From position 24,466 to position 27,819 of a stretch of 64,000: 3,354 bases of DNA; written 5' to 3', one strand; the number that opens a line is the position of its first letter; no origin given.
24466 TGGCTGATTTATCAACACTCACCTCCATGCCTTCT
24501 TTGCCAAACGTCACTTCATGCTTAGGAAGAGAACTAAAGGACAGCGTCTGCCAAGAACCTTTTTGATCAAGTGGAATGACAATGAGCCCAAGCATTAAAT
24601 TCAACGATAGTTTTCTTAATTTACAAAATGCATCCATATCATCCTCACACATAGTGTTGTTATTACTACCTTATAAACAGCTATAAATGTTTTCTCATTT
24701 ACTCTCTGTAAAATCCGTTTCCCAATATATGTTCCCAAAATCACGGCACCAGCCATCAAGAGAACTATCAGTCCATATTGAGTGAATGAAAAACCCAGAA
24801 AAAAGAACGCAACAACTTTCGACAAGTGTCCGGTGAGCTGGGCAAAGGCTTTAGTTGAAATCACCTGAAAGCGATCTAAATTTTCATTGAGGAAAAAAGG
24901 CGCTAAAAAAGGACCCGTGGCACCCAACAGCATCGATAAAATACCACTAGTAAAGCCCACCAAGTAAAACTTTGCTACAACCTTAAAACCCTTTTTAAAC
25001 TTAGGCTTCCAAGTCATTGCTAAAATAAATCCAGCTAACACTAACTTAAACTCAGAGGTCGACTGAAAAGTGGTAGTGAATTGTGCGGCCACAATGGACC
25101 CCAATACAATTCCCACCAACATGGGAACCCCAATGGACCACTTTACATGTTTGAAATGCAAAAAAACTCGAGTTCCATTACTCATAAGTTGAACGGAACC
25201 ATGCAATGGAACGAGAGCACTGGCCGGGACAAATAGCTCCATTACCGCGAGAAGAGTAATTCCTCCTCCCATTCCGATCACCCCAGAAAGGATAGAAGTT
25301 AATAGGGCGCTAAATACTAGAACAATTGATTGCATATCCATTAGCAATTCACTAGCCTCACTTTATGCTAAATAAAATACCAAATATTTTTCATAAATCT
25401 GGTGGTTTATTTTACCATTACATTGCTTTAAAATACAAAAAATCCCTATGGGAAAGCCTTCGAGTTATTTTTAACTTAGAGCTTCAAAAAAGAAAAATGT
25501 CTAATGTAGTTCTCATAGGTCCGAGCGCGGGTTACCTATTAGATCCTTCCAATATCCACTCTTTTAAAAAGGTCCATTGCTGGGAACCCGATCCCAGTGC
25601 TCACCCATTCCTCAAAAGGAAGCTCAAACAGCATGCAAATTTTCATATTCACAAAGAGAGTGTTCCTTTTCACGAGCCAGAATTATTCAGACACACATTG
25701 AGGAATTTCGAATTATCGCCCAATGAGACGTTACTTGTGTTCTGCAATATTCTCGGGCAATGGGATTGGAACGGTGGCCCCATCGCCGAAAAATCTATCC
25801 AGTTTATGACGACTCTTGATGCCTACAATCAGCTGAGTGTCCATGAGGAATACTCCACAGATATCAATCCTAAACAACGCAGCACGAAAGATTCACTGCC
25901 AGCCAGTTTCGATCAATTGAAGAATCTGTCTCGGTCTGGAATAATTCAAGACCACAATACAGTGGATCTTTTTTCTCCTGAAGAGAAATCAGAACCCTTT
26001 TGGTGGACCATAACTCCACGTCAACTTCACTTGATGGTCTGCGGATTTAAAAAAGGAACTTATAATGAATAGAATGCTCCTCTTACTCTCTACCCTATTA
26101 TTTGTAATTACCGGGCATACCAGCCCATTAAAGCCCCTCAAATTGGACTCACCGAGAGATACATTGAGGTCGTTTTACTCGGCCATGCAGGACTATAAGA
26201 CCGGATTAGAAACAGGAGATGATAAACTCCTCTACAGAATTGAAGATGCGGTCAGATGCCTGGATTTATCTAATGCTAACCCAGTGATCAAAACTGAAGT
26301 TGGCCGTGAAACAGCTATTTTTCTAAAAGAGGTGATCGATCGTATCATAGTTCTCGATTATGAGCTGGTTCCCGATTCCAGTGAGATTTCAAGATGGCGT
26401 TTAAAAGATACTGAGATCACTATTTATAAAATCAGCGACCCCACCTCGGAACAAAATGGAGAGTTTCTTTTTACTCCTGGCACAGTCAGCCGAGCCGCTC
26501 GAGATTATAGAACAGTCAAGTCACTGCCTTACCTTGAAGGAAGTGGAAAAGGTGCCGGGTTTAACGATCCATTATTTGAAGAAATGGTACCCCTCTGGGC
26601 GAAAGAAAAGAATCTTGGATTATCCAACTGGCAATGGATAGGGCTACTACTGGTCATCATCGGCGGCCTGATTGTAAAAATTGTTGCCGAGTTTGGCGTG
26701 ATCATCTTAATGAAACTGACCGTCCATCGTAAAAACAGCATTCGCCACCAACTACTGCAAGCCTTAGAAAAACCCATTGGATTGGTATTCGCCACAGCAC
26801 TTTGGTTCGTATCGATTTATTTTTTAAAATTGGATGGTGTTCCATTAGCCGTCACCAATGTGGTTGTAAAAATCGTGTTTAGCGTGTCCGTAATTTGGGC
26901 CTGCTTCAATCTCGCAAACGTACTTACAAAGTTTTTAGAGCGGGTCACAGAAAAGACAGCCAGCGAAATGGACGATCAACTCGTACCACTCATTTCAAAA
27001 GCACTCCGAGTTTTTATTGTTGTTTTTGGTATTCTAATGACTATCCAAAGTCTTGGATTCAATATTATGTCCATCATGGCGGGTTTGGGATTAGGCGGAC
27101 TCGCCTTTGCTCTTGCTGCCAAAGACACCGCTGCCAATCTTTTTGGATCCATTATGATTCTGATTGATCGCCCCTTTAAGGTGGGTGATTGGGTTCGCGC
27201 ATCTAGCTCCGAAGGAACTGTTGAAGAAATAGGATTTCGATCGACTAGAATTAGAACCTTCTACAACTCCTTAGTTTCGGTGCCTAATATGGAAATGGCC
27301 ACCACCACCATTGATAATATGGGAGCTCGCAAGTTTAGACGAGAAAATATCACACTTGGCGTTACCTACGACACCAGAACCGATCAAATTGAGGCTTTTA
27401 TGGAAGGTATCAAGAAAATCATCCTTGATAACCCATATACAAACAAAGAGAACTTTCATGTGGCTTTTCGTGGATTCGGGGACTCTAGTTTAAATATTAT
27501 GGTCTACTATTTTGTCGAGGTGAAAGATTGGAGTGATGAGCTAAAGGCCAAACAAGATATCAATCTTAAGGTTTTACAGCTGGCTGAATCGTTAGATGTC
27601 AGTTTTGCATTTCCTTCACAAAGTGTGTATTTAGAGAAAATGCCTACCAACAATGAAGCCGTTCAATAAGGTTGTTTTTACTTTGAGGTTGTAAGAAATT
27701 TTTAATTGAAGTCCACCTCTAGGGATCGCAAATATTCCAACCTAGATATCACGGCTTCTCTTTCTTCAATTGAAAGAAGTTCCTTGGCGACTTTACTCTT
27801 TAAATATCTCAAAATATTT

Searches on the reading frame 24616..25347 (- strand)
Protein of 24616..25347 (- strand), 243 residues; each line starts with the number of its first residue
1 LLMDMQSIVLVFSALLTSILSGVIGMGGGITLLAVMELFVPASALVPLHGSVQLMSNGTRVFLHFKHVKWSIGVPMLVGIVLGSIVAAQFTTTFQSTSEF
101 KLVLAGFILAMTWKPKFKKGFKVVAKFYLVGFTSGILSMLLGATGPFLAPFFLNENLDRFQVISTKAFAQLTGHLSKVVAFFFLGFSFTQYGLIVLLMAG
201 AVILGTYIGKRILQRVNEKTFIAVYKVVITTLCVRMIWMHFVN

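Call 53: search_protein_families(library=pfam, proteins=[window:24616-25347:-], max_evalue=0.0001)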
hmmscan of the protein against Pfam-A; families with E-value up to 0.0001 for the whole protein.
window:24616-25347:- (243 aa): 1 family
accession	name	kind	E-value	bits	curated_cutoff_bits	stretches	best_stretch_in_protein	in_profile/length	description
PF01925.25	TauE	-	3.8e-24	86.1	32.6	1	11-236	2-237/237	Sulfite exporter TauE/SafE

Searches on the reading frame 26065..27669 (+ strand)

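Call 53: search_protein_families(library=pfam, proteins=[window:26065-27669:+], max_evalue=0.0001)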
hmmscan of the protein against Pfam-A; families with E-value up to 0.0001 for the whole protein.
window:26065-27669:+ (534 aa): 3 families
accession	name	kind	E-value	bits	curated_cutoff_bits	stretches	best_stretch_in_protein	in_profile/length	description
PF00924.24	MS_channel_2nd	-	6.6e-22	77.8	20.2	1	354-419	1-66/68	Mechanosensitive ion channel, beta-domain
PF21082.3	MS_channel_3rd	-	8.4e-13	49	21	1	428-508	2-82/88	Mechanosensitive ion channel MscS, C-terminal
PF21088.3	MS_channel_1st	-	1.3e-06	28.8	23.1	1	312-353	1-42/42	Mechanosensitive ion channel, transmembrane helices 2/3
